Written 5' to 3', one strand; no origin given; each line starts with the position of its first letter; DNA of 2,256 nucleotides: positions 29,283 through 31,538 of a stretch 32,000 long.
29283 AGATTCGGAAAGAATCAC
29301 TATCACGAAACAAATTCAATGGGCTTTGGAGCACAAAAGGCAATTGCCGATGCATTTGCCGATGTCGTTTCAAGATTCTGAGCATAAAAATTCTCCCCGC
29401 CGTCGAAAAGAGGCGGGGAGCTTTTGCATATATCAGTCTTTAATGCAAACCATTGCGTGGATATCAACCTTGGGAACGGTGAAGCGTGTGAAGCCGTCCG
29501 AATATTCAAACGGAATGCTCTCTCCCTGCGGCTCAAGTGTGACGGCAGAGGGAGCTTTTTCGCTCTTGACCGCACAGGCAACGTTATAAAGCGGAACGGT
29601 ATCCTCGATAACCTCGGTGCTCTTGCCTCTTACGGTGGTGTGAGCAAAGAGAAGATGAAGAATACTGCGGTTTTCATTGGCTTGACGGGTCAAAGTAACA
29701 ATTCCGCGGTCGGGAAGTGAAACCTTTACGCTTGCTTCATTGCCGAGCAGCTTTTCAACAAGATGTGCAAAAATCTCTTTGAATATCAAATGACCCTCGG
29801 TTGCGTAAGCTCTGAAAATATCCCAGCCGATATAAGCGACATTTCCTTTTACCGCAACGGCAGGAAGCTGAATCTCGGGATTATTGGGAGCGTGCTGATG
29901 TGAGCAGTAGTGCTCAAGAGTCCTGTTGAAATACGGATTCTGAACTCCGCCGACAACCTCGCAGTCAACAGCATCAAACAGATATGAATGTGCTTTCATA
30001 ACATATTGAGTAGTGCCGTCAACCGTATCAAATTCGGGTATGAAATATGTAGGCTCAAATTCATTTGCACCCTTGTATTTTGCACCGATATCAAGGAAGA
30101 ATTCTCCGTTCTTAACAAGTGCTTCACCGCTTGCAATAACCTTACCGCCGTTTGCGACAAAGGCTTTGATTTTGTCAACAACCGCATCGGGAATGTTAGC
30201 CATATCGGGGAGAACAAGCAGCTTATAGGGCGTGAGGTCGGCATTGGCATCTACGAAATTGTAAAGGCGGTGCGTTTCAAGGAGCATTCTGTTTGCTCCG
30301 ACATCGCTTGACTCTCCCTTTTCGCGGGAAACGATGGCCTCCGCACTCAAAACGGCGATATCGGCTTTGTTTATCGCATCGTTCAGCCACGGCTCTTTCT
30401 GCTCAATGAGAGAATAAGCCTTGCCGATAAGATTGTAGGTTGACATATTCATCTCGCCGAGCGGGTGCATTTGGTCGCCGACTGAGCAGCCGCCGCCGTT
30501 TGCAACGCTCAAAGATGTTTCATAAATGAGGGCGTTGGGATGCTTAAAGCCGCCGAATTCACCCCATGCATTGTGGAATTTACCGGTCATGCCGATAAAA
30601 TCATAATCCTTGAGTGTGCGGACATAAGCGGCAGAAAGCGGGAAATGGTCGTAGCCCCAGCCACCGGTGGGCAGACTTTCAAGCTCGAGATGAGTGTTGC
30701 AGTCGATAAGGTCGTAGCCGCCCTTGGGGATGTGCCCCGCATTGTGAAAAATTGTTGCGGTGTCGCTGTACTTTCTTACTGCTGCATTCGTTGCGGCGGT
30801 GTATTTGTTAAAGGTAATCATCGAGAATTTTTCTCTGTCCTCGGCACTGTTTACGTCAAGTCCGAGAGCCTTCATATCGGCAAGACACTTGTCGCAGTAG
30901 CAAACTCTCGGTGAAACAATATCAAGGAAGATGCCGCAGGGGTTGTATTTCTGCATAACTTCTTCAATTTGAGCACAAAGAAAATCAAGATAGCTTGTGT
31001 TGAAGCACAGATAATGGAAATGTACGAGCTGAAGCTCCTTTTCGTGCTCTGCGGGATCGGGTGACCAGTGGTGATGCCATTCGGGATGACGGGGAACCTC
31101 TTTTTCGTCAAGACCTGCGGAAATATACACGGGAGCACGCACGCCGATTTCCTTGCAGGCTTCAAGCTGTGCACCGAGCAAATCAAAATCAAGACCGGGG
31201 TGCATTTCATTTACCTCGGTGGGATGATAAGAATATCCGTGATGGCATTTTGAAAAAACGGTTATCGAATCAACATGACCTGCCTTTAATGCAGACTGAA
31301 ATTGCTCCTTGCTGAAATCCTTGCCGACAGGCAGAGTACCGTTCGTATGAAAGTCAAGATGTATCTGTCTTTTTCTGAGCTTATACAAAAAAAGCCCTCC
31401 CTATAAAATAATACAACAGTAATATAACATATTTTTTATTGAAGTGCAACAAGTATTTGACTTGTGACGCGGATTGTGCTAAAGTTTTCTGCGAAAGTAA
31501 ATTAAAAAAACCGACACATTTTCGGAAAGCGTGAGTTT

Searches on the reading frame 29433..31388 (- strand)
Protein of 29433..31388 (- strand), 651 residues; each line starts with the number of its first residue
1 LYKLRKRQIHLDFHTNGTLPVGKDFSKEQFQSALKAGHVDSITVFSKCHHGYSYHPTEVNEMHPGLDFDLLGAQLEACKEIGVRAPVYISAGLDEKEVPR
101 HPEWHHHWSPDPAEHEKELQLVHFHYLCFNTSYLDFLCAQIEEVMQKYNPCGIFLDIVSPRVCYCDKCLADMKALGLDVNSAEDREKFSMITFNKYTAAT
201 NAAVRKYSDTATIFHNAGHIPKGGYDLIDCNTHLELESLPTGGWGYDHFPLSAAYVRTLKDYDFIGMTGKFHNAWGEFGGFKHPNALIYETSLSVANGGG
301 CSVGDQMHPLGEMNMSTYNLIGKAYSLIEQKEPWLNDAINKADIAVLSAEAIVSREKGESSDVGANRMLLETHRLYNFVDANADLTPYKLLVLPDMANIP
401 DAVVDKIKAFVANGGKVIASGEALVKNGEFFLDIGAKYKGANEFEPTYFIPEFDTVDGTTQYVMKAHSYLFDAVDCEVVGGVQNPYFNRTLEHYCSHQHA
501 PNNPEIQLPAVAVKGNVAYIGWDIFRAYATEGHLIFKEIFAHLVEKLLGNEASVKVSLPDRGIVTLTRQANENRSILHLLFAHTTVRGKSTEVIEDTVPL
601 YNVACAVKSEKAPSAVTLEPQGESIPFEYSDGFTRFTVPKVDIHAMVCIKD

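Call 4: search_protein_families(library=pfam, proteins=[window:29433-31388:-])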
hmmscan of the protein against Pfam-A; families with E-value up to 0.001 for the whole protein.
window:29433-31388:- (651 aa): 3 families
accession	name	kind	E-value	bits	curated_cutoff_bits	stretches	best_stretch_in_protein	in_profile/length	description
PF14871.12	GHL6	-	9.2e-27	94.3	35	1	26-157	1-132/132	Hypothetical glycosyl hydrolase 6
PF08532.16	Glyco_hydro_42M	-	2.3e-08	34.2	25.8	1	372-420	42-90/207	Beta-galactosidase trimerisation domain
PF01120.23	Alpha_L_fucos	-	1.5e-06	28.4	25.2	1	25-177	94-217/345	Alpha-L-fucosidase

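Call 5: search_protein_families(library=ncbifam, proteins=[window:29433-31388:-])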
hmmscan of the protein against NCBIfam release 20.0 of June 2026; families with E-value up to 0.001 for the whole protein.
window:29433-31388:- (651 aa): 0 families
